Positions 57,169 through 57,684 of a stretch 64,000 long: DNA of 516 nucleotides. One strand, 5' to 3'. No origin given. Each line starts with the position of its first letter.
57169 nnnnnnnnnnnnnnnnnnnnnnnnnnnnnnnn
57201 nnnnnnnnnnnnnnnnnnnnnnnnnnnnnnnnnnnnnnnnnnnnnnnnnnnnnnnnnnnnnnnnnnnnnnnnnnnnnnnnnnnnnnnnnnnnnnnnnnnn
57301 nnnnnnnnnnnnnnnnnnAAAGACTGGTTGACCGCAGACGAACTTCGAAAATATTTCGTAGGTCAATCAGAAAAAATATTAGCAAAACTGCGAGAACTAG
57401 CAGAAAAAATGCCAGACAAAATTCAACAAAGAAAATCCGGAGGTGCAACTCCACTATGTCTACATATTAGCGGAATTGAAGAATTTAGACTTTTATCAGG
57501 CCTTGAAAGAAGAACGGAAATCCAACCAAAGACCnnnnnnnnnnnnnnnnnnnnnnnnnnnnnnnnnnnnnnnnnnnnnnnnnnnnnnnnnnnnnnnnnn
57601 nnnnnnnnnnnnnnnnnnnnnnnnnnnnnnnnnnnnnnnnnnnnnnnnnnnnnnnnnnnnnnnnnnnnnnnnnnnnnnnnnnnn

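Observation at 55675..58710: SF2 helicase carrying an array of seven ~70-aa HTH-like repeats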

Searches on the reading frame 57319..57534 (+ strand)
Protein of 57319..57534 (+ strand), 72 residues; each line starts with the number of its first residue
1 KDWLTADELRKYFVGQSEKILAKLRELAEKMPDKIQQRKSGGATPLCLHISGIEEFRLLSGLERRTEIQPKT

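Call 31: predict_structure(alignment_id=A3)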
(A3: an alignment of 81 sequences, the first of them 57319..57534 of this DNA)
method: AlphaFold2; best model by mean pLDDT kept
length: 72 residues; sequences in the alignment: 81
mean_pLDDT: 85.1   pTM: 0.66
mean pLDDT of the five models: 85.1, 84.8, 84.2, 82.2, 81.3
residues with pLDDT >= 90: 36; 70-90: 28; 50-70: 6; < 50: 2
segments of 3 or more residues with pLDDT < 50: none
pLDDT, mean of each block of 10 residues (from residue 1): 87 88 92 87 87 91 70 50
secondary structure, 60 per line:
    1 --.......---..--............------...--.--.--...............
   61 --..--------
elements in order: E3-5 H6-9 H17-28 E35-37 E46-49 H50-60

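Call 33: search_protein_representatives(alignment_id=A3)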
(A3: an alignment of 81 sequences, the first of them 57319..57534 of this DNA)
Query: 81 sequences, 72 profile positions. Proteins with E-value up to 0.001 (for the whole library): 137; up to 1e-10: 96; up to 1e-30: 60. The best 137 are listed.
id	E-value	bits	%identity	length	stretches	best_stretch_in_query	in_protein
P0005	3.3e-157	527.2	-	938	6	1-72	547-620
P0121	7.3e-136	458.8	-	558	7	1-72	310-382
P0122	4.3e-110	376.2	-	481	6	2-68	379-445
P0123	2.7e-102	351.3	-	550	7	1-65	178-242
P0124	1.1e-99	342.9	-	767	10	2-67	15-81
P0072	7.6e-96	330.6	-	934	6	1-71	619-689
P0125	1.1e-95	330.1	-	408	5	2-67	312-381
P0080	7.6e-91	314.6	-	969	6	2-69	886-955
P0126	6.7e-90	311.5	-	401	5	1-63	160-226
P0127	3.9e-88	305.9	-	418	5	1-71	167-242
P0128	6.0e-88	305.3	-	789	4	2-65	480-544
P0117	7.1e-87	301.8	-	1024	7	1-69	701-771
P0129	1.4e-86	300.9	-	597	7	1-70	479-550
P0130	3.0e-86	299.8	-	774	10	2-65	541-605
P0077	1.2e-83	291.5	-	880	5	1-70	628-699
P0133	2.3e-76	268.2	-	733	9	1-65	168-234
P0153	4.7e-47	174.3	-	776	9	2-68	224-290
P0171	8.2e-31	122.2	-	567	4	2-67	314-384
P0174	1.4e-29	118.3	-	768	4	2-67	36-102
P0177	8.9e-29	115.7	-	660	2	2-71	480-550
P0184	1.7e-24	102.0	-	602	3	1-72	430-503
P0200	3.6e-13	65.7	-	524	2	2-71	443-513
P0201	4.8e-13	65.3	-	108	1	1-65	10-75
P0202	1.3e-12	63.9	-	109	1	2-68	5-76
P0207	8.7e-11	58.1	-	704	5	2-66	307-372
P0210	3.3e-09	53.0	-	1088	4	1-72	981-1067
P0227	2.2e-06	43.9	-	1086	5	2-44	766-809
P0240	4.7e-05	39.7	-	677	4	1-71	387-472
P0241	9.0e-05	38.8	-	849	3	2-29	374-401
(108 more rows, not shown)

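Call 45: find_encoding_contigs(protein=P0124, flank=8000, max_places=3)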
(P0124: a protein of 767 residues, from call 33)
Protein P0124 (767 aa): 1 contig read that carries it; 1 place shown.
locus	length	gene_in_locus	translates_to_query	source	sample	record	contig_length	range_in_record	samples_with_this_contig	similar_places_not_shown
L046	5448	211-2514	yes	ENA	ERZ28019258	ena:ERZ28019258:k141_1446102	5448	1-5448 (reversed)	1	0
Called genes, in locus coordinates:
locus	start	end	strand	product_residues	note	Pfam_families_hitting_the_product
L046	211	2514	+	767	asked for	-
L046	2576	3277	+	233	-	-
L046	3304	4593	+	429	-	PF05970:PIF1, PF13604:AAA_30, PF13245:AAA_19, PF13401:AAA_22 (faint), PF02689:Herpes_Helicase (weak), PF13538:UvrD_C_2 (faint)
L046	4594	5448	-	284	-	?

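Call 46: find_encoding_contigs(protein=P0130, flank=8000, max_places=3)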
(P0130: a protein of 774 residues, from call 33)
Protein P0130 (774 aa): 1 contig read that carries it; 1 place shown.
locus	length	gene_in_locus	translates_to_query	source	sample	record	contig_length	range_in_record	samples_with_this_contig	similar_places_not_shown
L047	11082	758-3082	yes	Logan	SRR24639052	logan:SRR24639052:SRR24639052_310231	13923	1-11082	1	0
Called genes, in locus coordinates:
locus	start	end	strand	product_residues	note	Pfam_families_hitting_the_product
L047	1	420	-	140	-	?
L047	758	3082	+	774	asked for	PF24965:TRS130_4HB (faint)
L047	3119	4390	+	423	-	PF05970:PIF1, PF13245:AAA_19, PF13604:AAA_30, PF13401:AAA_22 (faint), PF02689:Herpes_Helicase (weak), PF13538:UvrD_C_2 (faint)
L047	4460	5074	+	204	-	-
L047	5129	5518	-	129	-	PF00583:Acetyltransf_1, PF13527:Acetyltransf_9 (faint), PF13508:Acetyltransf_7, PF13673:Acetyltransf_10, PF08445:FR47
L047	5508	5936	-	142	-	-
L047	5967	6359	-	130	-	-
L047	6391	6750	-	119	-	-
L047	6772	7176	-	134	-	-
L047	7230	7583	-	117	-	-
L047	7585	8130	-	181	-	PF00814:TsaD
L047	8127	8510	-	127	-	-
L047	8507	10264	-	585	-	PF02190:LON_substr_bdg, PF00004:AAA, PF07724:AAA_2 (weak), PF07728:AAA_5, PF22667:Lon_lid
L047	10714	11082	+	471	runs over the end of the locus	PF01406:tRNA-synt_1e, PF09334:tRNA-synt_1g (faint)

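Call 47: find_encoding_contigs(protein=P0133, flank=8000, max_places=3)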
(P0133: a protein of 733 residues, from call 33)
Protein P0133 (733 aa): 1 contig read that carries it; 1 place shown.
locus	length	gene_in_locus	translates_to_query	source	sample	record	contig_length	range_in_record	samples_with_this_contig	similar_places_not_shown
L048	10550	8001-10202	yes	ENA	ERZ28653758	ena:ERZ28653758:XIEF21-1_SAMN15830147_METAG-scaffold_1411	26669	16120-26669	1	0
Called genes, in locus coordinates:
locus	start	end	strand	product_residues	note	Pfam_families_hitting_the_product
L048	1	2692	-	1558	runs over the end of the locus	-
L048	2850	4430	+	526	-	PF13091:PLDc_2, PF00614:PLDc (weak)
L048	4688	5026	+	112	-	-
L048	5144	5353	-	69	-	-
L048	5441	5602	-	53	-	-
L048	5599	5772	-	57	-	-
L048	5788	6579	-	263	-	-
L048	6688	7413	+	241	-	-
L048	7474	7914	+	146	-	-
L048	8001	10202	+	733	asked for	-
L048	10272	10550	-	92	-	?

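Call 48: find_encoding_contigs(protein=P0123, flank=8000, max_places=3)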
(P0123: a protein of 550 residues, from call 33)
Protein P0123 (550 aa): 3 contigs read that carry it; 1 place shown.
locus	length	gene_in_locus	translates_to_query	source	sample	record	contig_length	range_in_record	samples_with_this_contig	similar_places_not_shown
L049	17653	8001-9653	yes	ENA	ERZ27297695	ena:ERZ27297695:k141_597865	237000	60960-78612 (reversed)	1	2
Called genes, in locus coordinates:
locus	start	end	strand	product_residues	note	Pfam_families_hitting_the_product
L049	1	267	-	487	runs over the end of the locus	PF03062:MBOAT, PF13813:MBOAT_2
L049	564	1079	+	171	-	-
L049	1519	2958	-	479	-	PF13175:AAA_15, PF00005:ABC_tran (faint), PF13175:AAA_15, PF13304:AAA_21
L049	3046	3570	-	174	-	-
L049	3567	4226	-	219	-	-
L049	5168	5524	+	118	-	PF00719:Pyrophosphatase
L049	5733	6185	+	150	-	-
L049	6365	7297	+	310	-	PF01699:Na_Ca_ex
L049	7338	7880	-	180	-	-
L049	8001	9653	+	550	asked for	-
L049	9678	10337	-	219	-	PF07661:MORN_2 (faint)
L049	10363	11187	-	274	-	PF17930:LpxI_N, PF06230:LpxI_C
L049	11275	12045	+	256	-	-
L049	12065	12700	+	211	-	PF13505:OMP_b-brl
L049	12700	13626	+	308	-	PF05958:tRNA_U5-meth_tr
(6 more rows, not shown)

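Call 49: find_encoding_contigs(protein=P0121, flank=8000, max_places=3)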
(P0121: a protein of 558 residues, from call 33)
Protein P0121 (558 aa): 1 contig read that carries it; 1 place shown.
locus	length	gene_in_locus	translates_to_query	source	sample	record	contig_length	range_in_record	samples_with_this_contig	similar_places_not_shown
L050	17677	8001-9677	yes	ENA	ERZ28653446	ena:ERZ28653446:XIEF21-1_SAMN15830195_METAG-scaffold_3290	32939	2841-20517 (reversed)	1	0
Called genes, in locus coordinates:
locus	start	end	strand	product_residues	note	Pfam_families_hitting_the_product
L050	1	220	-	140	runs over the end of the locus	-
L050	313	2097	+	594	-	PF00664:ABC_membrane, PF02463:SMC_N (weak), PF00005:ABC_tran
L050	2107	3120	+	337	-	-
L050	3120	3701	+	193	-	PF13302:Acetyltransf_3, PF00583:Acetyltransf_1 (weak), PF13420:Acetyltransf_4 (weak)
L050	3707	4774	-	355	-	PF03572:Peptidase_S41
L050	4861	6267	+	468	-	-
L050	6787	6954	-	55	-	-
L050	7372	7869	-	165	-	-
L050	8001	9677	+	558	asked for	PF15582:Imm65 (faint)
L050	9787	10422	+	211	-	-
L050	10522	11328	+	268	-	-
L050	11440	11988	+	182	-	PF13302:Acetyltransf_3, PF13420:Acetyltransf_4 (weak), PF00583:Acetyltransf_1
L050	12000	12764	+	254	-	PF18765:Polbeta (weak)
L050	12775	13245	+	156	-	-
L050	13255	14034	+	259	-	-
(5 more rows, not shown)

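Call 50: find_encoding_contigs(protein=P0153, flank=8000, max_places=3)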
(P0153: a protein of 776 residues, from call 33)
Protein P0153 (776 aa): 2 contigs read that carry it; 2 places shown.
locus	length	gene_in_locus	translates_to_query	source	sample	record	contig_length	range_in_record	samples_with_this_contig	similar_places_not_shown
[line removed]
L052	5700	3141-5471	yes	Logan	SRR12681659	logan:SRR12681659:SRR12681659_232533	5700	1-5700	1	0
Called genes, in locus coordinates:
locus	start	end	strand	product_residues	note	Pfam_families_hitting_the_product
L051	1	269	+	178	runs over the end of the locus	PF00383:dCMP_cyt_deam_1, PF14437:MafB19-deam, PF14439:Bd3614-deam (weak)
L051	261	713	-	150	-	PF00383:dCMP_cyt_deam_1, PF14437:MafB19-deam, PF14439:Bd3614-deam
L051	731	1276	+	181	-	PF03602:Cons_hypoth95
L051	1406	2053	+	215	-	PF01386:Ribosomal_L25p, PF14693:Ribosomal_TL5_C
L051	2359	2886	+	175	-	PF01569:PAP2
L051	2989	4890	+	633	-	PF00012:HSP70, PF06723:MreB_Mbl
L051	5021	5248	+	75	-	-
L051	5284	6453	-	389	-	PF00365:PFK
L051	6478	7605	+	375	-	PF01476:LysM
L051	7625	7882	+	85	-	-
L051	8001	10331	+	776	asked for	-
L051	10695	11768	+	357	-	-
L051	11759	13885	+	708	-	-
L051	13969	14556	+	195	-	PF00886:Ribosomal_S16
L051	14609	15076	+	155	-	PF01782:RimM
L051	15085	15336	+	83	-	-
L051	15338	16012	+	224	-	PF01746:tRNA_m1G_MT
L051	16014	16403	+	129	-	PF01245:Ribosomal_L19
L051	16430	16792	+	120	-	PF09923:DUF2155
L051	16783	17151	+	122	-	-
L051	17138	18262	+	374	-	PF00814:TsaD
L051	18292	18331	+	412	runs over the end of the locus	PF13742:tRNA_anti_2, PF01336:tRNA_anti-codon, PF02601:Exonuc_VII_L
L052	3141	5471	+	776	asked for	-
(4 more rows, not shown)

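Call 51: find_encoding_contigs(protein=P0129, flank=8000, max_places=3)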
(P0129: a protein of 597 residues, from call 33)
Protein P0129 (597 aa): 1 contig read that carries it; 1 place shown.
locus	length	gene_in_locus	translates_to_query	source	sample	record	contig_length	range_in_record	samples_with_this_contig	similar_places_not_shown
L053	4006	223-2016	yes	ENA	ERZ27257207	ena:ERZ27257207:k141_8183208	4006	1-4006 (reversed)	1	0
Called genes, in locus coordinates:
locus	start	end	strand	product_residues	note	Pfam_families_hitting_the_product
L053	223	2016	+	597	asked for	-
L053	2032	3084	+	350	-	-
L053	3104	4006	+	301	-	?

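Call 54: search_protein_families(library=pfam, proteins=[L053:3104-4006:+, L051:10695-11765:+, L051:11759-13882:+, L046:3304-4590:+, L047:3119-4387:+, L047:4460-5071:+, L048:7474-7911:+, L048:6688-7410:+], max_evalue=0.01)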
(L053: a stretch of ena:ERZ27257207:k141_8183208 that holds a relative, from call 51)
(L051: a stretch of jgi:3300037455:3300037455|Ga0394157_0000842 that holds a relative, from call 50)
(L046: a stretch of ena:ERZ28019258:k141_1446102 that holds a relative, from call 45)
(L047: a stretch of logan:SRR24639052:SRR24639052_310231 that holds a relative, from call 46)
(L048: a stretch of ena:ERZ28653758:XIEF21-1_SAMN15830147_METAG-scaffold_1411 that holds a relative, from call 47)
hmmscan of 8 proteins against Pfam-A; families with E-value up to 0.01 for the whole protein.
L053:3104-4006:+ (301 aa): 17 families
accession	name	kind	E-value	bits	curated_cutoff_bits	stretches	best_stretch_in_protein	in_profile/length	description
PF05970.20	PIF1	-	1.4e-24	87.4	25.9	1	9-154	3-160/223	PIF1-like helicase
PF13604.12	AAA_30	-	1.6e-12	48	27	1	8-150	2-132/191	AAA domain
PF13245.12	AAA_19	-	5.7e-12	46.4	25.1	1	21-149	9-132/134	AAA domain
PF07728.20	AAA_5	-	0.00014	22.3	22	1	25-121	1-89/139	AAA domain (dynein-related subfamily)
PF00270.35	DEAD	-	0.00014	22.1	26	0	9-64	1-61/167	DEAD/DEAH box helicase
PF13191.12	AAA_16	-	0.0002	22.4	32.6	1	21-58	22-63/167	AAA ATPase domain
PF13401.12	AAA_22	-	0.00023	21.9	27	1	22-141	4-122/130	AAA domain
PF13479.12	AAA_24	-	0.0011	19.3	27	1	24-127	3-90/195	AAA domain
PF13086.12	AAA_11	-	0.0017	18.6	27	0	8-48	2-42/257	AAA domain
PF13555.12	AAA_29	-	0.0049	17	27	0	22-40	20-39/61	P-loop containing region of AAA domain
PF00158.32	Sigma54_activat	-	0.0054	16.9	20.2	1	15-50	14-49/168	Sigma-54 interaction domain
PF08298.17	AAA_PrkA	-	0.0059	16.1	25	1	14-53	76-115/358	PrkA AAA domain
PF19044.6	P-loop_TraG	-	0.0065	15.6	25.8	0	21-43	27-49/413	TraG P-loop domain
PF13173.12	AAA_14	-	0.0066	16.9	27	0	24-124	3-87/129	AAA domain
PF00004.35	AAA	-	0.0069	17.3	21.2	0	26-113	1-72/131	ATPase family associated with various cellular activities (AAA)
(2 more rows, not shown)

L051:10695-11765:+ (357 aa): 0 families

L051:11759-13882:+ (708 aa): 0 families

L046:3304-4590:+ (429 aa): 17 families
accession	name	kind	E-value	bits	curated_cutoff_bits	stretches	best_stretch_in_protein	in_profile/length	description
PF05970.20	PIF1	-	7.9e-25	88.2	25.9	1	14-162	2-162/223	PIF1-like helicase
PF13604.12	AAA_30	-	1.6e-13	51.2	27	1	14-156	2-132/191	AAA domain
PF13245.12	AAA_19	-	1.9e-12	47.9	25.1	1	19-155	2-132/134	AAA domain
PF02689.20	Herpes_Helicase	-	1.3e-08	33.8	27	1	347-415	715-785/808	Helicase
PF13538.12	UvrD_C_2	-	9.7e-06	25.8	27.4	1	362-400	2-46/52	UvrD-like helicase C-terminal domain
PF13401.12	AAA_22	-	2.4e-05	25.1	27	1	28-147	4-122/130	AAA domain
PF13191.12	AAA_16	-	3.8e-05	24.7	32.6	1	26-92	21-83/167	AAA ATPase domain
PF00270.35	DEAD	-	5.2e-05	23.5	26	0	15-70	1-61/167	DEAD/DEAH box helicase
PF01443.25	Viral_helicase1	-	7e-05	23.2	21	0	341-401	157-222/228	Viral superfamily 1 RNA helicase core domain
PF13479.12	AAA_24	-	0.00029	21.2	27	1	31-134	4-94/195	AAA domain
PF07728.20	AAA_5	-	0.0003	21.3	22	1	31-127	1-89/139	AAA domain (dynein-related subfamily)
PF08298.17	AAA_PrkA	-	0.0015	18.1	25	1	18-58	74-114/358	PrkA AAA domain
PF13086.12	AAA_11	-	0.0033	17.7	27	0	14-53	2-41/257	AAA domain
PF14532.12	Sigma54_activ_2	-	0.005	17.5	25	0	23-56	15-48/138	Sigma-54 interaction domain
PF13173.12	AAA_14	-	0.0073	16.8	27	0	31-129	4-86/129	AAA domain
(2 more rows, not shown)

L047:3119-4387:+ (423 aa): 17 families
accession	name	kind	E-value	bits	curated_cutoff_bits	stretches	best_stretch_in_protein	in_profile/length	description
PF05970.20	PIF1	-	9.1e-25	88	25.9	1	8-193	2-191/223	PIF1-like helicase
PF13604.12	AAA_30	-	1.5e-13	51.4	27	1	8-151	2-133/191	AAA domain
PF13245.12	AAA_19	-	1.1e-12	48.8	25.1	1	13-149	2-132/134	AAA domain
PF02689.20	Herpes_Helicase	-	3.3e-09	35.8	27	1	342-408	716-784/808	Helicase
PF13538.12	UvrD_C_2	-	9e-06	25.9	27.4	1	356-394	2-46/52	UvrD-like helicase C-terminal domain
PF13401.12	AAA_22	-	2.1e-05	25.3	27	1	22-141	4-122/130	AAA domain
PF13191.12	AAA_16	-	3.6e-05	24.8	32.6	1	16-78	16-75/167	AAA ATPase domain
PF00270.35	DEAD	-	6.6e-05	23.1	26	0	9-63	1-60/167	DEAD/DEAH box helicase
PF01443.25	Viral_helicase1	-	7.7e-05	23.1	21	0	329-395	151-222/228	Viral superfamily 1 RNA helicase core domain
PF07728.20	AAA_5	-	0.00027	21.4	22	1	25-121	1-89/139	AAA domain (dynein-related subfamily)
PF13479.12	AAA_24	-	0.00032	21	27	1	25-128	4-94/195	AAA domain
PF13173.12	AAA_14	-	0.0033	17.9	27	0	25-123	4-86/129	AAA domain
PF14532.12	Sigma54_activ_2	-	0.0057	17.3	25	0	18-50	16-48/138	Sigma-54 interaction domain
PF13555.12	AAA_29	-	0.0071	16.5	27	0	23-40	22-39/61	P-loop containing region of AAA domain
PF00004.35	AAA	-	0.0078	17.1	21.2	0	26-113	1-72/131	ATPase family associated with various cellular activities (AAA)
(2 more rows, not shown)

L047:4460-5071:+ (204 aa): 0 families

L048:7474-7911:+ (146 aa): 0 families

L048:6688-7410:+ (241 aa): 2 families
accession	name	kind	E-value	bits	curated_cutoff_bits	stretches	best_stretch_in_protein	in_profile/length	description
PF12697.13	Abhydrolase_6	-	0.0015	19.7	26.3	0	171-231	138-205/217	Alpha/beta hydrolase family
PF03959.19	FSH1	-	0.004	17.3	21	1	135-214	104-181/211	Serine hydrolase (FSH1)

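Call 73: search_protein_families(library=pfam, proteins=[P0174, P0177, P0184, P0200, P0207, P0210, P0227, P0240, P0241, P0171], max_evalue=0.001)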
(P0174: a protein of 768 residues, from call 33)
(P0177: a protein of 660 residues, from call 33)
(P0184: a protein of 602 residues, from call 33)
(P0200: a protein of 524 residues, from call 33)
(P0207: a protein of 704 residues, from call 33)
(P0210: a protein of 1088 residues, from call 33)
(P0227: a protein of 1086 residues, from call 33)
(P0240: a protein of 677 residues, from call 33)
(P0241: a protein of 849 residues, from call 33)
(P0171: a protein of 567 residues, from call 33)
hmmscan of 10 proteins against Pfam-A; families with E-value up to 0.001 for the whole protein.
P0174 (768 aa): 1 family
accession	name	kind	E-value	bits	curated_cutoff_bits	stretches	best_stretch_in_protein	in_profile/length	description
PF10281.14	Ish1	-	1.9e-05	25.3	26.6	0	573-592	8-25/37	Putative nuclear envelope organisation protein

P0177 (660 aa): 0 families

P0184 (602 aa): 0 families

P0200 (524 aa): 0 families

P0207 (704 aa): 1 family
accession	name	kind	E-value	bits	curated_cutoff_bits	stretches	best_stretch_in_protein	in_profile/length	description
PF08199.16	E2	-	0.0003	21.1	25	0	97-110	11-24/37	Bacteriophage E2-like protein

P0210 (1088 aa): 3 families
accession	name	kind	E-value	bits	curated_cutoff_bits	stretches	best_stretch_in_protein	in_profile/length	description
PF04851.21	ResIII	-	1.6e-13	51.4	22.5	1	31-235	4-161/164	Type III restriction enzyme, res subunit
PF00270.35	DEAD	-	1.3e-09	38.4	26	1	77-235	16-159/167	DEAD/DEAH box helicase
PF00271.37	Helicase_C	-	1.8e-05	25.4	23.5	1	353-439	31-109/110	Helicase conserved C-terminal domain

P0227 (1086 aa): 4 families
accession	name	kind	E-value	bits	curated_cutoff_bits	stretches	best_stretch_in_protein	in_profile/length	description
PF04851.21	ResIII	-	1.2e-15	58.3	22.5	1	26-210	5-161/164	Type III restriction enzyme, res subunit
PF00270.35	DEAD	-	6.4e-09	36.2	26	1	68-210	16-159/167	DEAD/DEAH box helicase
PF00271.37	Helicase_C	-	3.8e-07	30.8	23.5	1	330-404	38-109/110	Helicase conserved C-terminal domain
PF18766.7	SWI2_SNF2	-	0.00013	22.2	26.7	1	75-210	26-154/221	SWI2/SNF2 ATPase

P0240 (677 aa): 3 families
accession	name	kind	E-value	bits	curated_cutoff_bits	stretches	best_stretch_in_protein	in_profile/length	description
PF14882.11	INT_rpt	-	1.9e-07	31.7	26.5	0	532-545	14-27/55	Integrase repeat unit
PF22574.1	SPMIP8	-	2e-07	31.5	27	0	596-637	91-133/153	Sperm microtubule inner protein 8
PF15256.11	SPATIAL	-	2.8e-06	28.3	27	0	343-371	6-34/201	SPATIAL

P0241 (849 aa): 0 families

P0171 (567 aa): 0 families

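Call 74: search_protein_families(library=phrogs, proteins=[P0124, P0202], max_evalue=0.01)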
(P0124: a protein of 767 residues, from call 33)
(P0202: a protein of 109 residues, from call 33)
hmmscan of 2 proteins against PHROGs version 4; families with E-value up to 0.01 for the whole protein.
P0124 (767 aa): 0 families

P0202 (109 aa): 0 families

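Call 76: find_encoding_contigs(protein=P0202, flank=6000, max_places=3)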
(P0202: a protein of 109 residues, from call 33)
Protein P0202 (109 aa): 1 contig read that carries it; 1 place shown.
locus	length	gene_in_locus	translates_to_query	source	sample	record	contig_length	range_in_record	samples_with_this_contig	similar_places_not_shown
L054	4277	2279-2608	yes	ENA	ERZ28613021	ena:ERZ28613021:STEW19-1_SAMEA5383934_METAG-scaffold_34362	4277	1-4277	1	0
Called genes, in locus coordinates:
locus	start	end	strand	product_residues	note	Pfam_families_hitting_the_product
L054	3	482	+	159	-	?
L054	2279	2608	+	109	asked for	-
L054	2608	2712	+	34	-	-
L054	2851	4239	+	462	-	PF07693:KAP_NTPase (faint), PF25199:nSTAND_NTPase5 (faint), PF00005:ABC_tran, PF02463:SMC_N (faint), PF13191:AAA_16 (faint), PF13401:AAA_22 (faint), PF12848:ABC_tran_Xtn (weak), PF00005:ABC_tran, +6 more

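Call 77: find_encoding_contigs(protein=P0201, flank=6000, max_places=3)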
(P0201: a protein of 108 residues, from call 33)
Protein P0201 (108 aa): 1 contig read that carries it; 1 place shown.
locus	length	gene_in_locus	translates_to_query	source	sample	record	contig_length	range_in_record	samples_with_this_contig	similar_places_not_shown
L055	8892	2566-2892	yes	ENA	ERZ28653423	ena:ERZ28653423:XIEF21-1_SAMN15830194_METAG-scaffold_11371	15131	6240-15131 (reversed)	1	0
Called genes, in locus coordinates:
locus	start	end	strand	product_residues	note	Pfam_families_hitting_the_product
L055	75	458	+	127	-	PF00411:Ribosomal_S11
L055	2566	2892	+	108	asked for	-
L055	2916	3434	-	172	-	PF13302:Acetyltransf_3, PF13420:Acetyltransf_4, PF00583:Acetyltransf_1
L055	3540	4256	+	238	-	-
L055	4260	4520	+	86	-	-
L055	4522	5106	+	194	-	PF13302:Acetyltransf_3, PF00583:Acetyltransf_1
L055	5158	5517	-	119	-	-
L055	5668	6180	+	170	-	-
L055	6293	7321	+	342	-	PF01193:RNA_pol_L, PF01000:RNA_pol_A_bac, PF03118:RNA_pol_A_CTD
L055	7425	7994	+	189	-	PF01196:Ribosomal_L17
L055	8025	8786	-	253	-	PF11899:DUF3419 (faint)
